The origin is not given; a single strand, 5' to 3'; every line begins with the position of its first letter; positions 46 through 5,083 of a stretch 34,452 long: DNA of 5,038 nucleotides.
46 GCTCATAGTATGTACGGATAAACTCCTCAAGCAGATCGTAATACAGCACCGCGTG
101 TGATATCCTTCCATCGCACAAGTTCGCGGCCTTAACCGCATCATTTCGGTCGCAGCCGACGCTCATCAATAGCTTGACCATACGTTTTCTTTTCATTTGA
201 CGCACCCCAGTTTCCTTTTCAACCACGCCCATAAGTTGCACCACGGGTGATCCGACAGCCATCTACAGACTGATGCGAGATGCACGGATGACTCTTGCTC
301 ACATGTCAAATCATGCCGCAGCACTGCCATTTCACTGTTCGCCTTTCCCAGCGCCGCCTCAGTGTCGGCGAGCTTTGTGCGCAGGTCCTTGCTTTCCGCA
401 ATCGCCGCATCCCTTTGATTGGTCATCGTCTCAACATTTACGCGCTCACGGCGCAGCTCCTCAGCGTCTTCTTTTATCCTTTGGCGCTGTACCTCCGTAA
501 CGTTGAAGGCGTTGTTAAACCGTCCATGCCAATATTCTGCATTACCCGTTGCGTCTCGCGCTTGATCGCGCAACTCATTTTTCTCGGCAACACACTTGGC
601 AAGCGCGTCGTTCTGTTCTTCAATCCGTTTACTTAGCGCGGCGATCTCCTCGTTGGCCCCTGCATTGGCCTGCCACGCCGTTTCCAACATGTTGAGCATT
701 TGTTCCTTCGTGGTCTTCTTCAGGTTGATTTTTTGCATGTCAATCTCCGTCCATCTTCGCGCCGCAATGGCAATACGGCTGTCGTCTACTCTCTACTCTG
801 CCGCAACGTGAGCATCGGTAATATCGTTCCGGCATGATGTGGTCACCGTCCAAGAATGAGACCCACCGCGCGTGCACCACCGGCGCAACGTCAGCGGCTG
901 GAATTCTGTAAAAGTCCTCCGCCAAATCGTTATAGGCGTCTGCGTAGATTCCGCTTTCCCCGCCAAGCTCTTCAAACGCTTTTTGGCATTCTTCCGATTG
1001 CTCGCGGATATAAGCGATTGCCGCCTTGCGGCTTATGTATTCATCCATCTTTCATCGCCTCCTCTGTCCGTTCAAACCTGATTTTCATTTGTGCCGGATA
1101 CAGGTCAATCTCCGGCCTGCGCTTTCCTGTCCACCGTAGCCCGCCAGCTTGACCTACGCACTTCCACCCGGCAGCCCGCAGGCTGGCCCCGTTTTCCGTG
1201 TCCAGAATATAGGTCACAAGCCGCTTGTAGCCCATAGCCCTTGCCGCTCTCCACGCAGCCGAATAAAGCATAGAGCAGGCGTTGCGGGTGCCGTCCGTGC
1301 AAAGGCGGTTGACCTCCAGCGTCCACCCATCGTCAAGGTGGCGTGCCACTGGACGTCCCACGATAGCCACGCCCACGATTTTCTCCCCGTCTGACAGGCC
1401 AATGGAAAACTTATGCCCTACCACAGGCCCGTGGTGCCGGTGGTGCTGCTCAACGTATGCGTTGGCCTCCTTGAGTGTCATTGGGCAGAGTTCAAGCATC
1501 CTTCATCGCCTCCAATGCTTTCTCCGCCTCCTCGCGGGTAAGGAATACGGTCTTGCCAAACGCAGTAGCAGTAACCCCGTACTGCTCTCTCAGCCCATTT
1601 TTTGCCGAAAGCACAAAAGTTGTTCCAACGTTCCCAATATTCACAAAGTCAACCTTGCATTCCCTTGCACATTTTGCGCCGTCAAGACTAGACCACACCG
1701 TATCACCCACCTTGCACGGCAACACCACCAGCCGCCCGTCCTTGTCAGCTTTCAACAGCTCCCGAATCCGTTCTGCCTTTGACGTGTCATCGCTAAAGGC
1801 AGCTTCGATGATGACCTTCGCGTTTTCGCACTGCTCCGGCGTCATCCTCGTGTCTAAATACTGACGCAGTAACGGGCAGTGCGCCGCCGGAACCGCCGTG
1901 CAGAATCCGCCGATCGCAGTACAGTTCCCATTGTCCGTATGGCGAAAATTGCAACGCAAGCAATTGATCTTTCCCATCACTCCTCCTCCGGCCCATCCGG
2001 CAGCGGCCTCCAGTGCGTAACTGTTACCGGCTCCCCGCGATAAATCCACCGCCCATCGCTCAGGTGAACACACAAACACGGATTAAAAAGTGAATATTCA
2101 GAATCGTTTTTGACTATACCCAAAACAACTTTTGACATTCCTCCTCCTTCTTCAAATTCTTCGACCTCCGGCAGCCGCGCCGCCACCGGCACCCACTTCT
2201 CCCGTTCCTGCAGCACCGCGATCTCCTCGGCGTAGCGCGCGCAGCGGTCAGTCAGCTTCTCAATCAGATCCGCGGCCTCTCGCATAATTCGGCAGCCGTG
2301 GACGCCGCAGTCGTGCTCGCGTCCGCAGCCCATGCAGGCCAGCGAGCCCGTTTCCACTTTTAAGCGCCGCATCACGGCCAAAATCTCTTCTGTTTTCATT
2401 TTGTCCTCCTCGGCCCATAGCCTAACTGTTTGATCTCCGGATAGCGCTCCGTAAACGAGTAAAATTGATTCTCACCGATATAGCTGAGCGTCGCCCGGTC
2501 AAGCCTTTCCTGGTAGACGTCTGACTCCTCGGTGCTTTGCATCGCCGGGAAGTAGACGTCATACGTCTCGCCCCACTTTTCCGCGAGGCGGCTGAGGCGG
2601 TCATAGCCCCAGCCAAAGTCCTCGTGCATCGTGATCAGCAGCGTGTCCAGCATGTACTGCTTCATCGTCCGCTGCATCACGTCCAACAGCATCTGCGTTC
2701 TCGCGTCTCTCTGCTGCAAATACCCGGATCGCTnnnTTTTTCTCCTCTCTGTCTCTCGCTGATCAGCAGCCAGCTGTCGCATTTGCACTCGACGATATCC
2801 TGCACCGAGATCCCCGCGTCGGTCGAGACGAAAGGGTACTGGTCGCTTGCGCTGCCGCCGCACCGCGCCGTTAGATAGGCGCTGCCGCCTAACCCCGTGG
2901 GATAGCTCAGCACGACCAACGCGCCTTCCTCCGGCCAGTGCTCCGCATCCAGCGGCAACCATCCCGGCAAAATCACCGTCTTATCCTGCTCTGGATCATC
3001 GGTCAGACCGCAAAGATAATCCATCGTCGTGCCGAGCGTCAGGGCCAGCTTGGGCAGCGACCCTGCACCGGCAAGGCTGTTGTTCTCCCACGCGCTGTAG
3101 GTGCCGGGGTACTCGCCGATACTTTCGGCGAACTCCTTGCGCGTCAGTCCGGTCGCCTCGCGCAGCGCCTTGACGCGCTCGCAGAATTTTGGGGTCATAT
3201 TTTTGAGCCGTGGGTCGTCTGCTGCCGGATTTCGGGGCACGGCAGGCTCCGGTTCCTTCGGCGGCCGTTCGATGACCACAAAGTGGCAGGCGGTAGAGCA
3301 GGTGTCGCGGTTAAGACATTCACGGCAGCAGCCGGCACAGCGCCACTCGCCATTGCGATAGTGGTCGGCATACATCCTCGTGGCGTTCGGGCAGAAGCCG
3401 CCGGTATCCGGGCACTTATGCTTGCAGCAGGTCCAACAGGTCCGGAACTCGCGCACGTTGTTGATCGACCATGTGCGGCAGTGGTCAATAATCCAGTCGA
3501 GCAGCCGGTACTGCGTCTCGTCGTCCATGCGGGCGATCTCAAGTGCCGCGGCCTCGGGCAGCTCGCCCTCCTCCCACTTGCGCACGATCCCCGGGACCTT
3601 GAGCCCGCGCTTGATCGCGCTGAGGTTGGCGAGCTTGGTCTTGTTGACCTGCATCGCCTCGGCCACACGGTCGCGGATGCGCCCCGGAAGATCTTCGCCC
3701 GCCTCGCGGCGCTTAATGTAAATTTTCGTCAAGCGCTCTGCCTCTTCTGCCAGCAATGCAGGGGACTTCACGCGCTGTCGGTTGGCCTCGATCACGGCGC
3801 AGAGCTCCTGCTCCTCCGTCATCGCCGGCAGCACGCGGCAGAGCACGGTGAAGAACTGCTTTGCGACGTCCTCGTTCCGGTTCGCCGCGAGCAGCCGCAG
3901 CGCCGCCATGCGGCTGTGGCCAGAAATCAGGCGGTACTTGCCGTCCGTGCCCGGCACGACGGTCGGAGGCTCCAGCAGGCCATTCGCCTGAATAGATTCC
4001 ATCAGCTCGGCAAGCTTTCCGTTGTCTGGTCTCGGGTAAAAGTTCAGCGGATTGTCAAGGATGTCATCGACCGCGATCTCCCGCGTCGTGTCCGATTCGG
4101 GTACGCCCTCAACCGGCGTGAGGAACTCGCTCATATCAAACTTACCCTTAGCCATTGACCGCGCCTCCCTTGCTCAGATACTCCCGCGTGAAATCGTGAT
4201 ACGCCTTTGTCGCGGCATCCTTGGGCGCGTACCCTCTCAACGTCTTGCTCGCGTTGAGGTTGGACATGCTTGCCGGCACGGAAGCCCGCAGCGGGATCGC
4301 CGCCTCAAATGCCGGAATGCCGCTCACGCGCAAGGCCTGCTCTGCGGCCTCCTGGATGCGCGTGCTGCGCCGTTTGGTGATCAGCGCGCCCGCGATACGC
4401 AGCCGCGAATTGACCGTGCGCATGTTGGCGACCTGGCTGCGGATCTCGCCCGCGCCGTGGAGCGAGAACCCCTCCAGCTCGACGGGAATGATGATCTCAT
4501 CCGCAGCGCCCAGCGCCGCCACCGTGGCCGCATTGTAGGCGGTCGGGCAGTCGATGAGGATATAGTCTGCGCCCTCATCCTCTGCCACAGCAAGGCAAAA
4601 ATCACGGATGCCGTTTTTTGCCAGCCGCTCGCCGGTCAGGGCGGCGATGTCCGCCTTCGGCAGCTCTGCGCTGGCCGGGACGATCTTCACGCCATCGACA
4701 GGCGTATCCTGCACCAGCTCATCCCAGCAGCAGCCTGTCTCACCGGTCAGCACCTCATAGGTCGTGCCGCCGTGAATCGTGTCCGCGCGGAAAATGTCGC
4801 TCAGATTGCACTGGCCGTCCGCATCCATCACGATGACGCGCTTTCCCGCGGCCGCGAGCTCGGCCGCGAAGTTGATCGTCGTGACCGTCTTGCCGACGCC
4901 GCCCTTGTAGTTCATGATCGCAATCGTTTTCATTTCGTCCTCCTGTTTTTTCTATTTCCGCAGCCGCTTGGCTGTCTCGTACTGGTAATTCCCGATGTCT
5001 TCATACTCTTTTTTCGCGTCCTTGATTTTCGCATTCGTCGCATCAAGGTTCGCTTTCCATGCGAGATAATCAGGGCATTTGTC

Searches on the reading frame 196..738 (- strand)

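Call 62: search_protein_families(library=pfam, proteins=[window:196-738:-], max_evalue=0.001)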
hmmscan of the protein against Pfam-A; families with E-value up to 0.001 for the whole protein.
window:196-738:- (181 aa): 1 family
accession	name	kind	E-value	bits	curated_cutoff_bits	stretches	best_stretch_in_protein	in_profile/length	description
PF15619.11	Lebercilin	-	0.00061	19.9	34.3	1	12-153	14-156/193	Ciliary protein causing Leber congenital amaurosis disease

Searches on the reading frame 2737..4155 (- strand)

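Call 62: search_protein_families(library=pfam, proteins=[window:2737-4155:-], max_evalue=0.001)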
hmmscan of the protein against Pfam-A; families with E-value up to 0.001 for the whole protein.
window:2737-4155:- (473 aa): 4 families
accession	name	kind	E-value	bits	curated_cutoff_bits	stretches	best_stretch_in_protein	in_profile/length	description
PF01381.28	HTH_3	-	1.7e-08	34.8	23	1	328-381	1-55/55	Helix-turn-helix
PF12844.13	HTH_19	-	4.2e-07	30.2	30.2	1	326-381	2-58/64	Helix-turn-helix domain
PF02195.25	ParB_N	-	9.3e-06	26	26.3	1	25-88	4-67/95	ParB N-terminal domain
PF13560.12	HTH_31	-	0.0009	19.9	27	0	326-358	4-36/64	Helix-turn-helix domain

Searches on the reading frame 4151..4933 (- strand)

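Call 62: search_protein_families(library=pfam, proteins=[window:4151-4933:-], max_evalue=0.001)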
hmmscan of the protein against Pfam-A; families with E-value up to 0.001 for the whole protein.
window:4151-4933:- (261 aa): 8 families
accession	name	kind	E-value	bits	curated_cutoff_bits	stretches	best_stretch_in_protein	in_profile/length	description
PF13614.12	AAA_31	-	1.3e-33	116.9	27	1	1-179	1-176/177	AAA domain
PF01656.29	CbiA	-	3.1e-18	66.4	25.4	1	4-223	1-119/125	CobQ/CobB/MinD/ParA nucleotide binding domain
PF00142.24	Fer4_NifH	-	1.6e-09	38.1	25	1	9-251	7-243/271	4Fe-4S iron sulfur cluster binding proteins, NifH/frxC family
PF10609.15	ParA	-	3.7e-09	36.8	27.1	1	2-130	4-120/246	NUBPL iron-transfer P-loop NTPase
PF02374.21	ArsA_ATPase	-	1e-07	31.9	24.3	1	6-55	5-54/305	Anion-transporting ATPase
PF09140.17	MipZ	-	1.2e-07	31.7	20.7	0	3-40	2-39/262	ATPase MipZ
PF07015.17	VirC1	-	1.3e-06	28.3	24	1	1-45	1-45/231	VirC1 protein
PF06564.18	CBP_BcsQ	-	0.00018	21.6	21.3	1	1-149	1-143/234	Cellulose biosynthesis protein BcsQ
